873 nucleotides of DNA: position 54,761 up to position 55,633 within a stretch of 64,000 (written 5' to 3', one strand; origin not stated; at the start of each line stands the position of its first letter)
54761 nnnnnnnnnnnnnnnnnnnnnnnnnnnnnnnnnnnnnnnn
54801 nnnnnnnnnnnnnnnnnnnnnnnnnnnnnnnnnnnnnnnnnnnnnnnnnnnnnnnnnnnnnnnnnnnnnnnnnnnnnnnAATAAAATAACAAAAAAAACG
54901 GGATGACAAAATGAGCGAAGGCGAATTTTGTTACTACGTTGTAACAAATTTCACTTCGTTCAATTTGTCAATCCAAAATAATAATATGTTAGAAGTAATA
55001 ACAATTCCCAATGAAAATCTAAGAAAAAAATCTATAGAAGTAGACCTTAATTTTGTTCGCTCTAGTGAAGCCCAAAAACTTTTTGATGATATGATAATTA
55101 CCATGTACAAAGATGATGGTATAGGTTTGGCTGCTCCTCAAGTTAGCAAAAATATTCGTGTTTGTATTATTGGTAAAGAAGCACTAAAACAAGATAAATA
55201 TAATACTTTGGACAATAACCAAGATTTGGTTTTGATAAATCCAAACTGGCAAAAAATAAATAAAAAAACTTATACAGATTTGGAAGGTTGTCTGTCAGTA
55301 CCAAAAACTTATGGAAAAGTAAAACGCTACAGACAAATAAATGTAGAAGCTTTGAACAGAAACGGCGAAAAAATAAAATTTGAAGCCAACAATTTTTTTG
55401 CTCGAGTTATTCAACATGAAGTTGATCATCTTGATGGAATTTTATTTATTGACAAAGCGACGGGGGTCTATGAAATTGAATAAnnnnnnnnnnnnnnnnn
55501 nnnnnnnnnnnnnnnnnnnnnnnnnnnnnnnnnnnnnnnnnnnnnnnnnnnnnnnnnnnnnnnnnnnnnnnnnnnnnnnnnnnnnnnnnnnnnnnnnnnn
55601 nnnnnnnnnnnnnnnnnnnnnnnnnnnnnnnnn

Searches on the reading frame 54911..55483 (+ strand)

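Call 4: search_protein_families(library=pfam, proteins=[window:54911-55483:+])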
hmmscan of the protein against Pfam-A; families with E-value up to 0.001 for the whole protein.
window:54911-55483:+ (190 aa): 1 family
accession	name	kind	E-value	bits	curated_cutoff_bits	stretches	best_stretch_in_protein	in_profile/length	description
PF01327.26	Pep_deformylase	-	4.8e-48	163.1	22.8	1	26-184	1-151/156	Polypeptide deformylase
